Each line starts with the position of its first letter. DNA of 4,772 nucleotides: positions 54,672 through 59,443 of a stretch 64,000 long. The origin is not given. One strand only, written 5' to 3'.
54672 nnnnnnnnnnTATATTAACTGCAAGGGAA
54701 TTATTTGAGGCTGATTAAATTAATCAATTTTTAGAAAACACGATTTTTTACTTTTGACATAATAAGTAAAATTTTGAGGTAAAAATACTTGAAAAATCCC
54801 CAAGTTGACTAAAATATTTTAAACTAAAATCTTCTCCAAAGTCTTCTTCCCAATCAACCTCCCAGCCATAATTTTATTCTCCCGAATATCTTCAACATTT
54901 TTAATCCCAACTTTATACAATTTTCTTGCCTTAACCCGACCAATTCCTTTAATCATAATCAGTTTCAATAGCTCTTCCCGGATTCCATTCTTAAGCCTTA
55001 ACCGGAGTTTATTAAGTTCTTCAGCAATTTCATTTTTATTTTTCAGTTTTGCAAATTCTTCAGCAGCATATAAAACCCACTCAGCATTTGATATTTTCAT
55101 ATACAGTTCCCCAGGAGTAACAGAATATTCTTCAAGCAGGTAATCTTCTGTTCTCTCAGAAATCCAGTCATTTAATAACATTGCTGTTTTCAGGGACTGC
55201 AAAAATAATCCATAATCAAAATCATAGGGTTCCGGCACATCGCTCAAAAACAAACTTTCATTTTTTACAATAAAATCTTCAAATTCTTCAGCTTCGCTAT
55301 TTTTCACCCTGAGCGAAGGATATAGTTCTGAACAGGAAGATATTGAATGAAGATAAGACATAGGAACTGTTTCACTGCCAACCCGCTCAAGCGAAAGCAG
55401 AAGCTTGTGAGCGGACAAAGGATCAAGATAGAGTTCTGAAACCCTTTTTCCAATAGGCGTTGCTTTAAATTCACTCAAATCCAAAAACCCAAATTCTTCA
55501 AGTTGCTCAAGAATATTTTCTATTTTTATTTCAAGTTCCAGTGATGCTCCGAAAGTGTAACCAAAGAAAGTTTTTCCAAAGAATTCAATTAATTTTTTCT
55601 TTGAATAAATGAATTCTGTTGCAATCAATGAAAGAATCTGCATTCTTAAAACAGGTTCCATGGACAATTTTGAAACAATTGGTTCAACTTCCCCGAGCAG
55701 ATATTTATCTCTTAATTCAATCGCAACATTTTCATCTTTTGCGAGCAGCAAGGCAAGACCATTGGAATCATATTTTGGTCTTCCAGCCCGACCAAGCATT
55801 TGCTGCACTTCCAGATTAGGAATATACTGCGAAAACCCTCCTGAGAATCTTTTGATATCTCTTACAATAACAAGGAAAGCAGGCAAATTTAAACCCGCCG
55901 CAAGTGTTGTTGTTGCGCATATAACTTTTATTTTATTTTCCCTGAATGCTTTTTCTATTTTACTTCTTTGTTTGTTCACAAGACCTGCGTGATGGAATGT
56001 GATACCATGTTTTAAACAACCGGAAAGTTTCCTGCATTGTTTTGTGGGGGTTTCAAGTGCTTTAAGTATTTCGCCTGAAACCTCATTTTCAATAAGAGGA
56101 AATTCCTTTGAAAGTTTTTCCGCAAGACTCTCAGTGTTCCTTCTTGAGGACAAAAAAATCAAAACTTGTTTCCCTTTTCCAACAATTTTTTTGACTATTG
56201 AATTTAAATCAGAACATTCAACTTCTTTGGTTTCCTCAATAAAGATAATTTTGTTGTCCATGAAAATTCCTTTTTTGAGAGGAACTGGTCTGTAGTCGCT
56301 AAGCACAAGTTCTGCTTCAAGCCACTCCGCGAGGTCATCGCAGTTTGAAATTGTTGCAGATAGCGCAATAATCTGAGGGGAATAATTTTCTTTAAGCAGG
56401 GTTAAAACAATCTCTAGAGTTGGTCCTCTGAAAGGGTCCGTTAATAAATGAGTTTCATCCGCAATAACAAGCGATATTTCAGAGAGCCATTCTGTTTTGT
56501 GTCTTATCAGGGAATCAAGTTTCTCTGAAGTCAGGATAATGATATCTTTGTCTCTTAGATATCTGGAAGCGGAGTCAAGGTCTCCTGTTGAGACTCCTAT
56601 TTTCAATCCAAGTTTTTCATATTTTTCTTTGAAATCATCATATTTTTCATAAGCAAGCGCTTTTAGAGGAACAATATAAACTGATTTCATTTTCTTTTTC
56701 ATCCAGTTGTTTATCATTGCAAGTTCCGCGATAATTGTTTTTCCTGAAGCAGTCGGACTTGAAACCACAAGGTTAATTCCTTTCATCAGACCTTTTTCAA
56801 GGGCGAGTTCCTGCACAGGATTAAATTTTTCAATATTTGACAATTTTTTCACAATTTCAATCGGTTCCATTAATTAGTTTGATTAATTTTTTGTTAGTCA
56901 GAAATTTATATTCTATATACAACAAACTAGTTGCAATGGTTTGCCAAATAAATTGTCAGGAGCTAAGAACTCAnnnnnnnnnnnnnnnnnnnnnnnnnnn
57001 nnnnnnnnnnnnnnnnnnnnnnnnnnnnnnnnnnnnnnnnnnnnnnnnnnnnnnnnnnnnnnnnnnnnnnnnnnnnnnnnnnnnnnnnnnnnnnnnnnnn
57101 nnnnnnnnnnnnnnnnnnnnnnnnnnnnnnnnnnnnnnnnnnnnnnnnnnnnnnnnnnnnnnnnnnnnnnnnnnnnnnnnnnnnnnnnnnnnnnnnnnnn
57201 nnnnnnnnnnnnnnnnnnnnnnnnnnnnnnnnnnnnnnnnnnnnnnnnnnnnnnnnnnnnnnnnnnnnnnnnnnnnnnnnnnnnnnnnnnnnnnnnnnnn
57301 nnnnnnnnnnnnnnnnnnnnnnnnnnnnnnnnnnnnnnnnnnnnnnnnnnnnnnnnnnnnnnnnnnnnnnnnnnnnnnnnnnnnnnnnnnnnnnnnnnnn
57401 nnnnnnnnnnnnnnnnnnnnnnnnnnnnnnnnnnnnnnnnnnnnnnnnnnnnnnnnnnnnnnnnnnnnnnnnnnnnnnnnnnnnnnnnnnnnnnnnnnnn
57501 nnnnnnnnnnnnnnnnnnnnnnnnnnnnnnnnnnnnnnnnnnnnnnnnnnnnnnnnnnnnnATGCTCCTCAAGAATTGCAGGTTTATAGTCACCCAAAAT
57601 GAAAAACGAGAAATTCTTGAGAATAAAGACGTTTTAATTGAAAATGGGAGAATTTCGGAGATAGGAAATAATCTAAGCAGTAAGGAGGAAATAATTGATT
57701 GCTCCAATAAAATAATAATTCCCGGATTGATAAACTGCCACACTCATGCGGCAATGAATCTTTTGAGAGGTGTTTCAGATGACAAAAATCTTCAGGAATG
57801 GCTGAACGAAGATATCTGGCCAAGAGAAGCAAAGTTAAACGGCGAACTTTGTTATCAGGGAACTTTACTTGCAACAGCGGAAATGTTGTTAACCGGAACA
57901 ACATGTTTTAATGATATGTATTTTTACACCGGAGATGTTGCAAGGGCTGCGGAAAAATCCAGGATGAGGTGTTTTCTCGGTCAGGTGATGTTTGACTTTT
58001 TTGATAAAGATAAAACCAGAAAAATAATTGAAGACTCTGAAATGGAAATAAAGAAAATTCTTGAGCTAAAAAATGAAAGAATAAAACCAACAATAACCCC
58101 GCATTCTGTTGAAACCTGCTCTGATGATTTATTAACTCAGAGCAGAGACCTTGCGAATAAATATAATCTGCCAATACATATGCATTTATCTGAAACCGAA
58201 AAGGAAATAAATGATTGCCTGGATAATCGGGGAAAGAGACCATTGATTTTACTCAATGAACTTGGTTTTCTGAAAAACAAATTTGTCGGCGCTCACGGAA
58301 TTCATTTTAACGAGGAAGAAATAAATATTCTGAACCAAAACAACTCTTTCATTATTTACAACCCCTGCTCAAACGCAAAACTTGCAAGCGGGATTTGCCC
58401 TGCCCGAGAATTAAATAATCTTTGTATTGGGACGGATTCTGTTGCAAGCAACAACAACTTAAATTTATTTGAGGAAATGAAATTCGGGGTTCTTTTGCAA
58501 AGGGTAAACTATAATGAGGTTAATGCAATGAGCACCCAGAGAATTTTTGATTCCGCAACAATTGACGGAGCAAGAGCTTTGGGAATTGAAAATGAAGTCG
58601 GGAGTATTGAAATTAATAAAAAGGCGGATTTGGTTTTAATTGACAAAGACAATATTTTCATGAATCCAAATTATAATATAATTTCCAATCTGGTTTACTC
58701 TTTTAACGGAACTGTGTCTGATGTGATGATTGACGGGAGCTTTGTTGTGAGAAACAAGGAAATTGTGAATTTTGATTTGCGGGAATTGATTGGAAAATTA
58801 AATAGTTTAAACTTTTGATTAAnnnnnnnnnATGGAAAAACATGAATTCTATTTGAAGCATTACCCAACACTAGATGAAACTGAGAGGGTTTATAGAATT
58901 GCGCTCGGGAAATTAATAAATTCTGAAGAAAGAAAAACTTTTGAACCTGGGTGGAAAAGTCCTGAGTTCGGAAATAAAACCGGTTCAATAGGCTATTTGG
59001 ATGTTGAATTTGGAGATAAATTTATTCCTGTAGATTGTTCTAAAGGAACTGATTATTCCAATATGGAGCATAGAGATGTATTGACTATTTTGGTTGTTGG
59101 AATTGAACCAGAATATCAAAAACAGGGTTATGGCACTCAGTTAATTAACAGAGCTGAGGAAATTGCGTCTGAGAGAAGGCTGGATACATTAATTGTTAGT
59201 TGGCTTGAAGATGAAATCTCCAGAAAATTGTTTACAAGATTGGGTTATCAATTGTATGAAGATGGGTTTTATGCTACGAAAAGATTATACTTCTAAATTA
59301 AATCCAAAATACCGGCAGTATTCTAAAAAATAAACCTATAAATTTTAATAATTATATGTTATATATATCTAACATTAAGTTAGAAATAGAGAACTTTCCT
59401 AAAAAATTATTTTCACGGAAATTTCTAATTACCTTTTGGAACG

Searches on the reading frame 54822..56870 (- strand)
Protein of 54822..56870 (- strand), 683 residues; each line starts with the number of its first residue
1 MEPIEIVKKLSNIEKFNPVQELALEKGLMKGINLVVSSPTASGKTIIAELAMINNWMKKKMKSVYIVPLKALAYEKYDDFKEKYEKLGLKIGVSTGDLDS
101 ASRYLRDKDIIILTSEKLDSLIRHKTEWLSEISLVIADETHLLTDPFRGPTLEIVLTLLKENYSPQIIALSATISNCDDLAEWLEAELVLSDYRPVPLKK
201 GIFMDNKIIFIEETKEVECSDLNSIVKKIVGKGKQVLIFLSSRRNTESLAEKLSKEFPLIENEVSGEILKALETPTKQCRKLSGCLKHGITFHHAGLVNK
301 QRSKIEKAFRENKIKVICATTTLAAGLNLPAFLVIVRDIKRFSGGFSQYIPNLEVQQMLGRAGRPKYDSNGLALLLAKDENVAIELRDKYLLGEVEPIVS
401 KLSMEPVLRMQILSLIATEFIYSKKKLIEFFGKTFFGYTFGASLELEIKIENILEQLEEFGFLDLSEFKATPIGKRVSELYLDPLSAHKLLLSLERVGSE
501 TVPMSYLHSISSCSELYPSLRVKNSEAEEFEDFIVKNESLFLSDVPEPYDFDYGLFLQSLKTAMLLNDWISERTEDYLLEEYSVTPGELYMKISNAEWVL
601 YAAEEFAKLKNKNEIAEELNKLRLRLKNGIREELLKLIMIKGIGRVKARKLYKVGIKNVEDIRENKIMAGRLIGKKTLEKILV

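Call 67: search_protein_families(library=pfam, proteins=[window:54822-56870:-], max_evalue=0.00001)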
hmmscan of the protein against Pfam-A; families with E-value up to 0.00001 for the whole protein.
window:54822-56870:- (683 aa): 4 families
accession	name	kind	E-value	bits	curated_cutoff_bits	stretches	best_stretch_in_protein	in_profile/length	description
PF00270.35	DEAD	-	7.7e-31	107.5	26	1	17-179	1-166/167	DEAD/DEAH box helicase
PF21280.2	Helicase_dom4_arc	-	1.4e-30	106.2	27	1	504-629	1-125/125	Archaeal helicase, domain 4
PF00271.37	Helicase_C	-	5.3e-12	46.4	23.5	1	269-365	34-109/110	Helicase conserved C-terminal domain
PF04851.21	ResIII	-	2.6e-10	40.9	22.5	1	17-175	5-163/164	Type III restriction enzyme, res subunit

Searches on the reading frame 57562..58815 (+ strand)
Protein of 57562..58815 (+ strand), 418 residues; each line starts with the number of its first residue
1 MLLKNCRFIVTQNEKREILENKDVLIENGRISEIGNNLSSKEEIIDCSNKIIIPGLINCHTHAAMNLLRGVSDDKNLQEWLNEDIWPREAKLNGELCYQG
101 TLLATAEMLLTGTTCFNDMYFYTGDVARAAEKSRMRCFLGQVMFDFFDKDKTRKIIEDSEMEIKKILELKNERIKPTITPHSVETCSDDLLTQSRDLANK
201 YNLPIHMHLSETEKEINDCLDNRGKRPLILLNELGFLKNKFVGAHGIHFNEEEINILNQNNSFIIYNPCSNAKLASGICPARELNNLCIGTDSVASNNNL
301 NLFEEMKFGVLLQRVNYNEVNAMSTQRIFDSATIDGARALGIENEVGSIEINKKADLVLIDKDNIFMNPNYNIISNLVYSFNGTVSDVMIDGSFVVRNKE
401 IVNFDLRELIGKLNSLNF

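Call 67: search_protein_families(library=pfam, proteins=[window:57562-58815:+], max_evalue=0.00001)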
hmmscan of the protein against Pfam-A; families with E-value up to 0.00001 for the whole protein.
window:57562-58815:+ (418 aa): 2 families
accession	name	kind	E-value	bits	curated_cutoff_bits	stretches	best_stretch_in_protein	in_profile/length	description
PF01979.26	Amidohydro_1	-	4.7e-73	246.9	25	1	51-394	1-344/345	Amidohydrolase family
PF07969.17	Amidohydro_3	-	1.7e-10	41.4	29.7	0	317-392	401-468/472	Amidohydrolase family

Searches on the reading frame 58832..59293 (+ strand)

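Call 67: search_protein_families(library=pfam, proteins=[window:58832-59293:+], max_evalue=0.00001)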
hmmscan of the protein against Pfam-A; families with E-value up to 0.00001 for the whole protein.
window:58832-59293:+ (154 aa): 3 families
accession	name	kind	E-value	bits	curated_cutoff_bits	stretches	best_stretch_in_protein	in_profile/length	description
PF00583.31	Acetyltransf_1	-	4.8e-09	37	20.7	1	77-139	55-116/116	Acetyltransferase (GNAT) family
PF08445.16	FR47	-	1.1e-07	32.1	22.1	1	76-143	14-81/86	FR47-like protein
PF13508.13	Acetyltransf_7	-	1.3e-07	32.4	27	1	86-140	29-83/84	Acetyltransferase (GNAT) domain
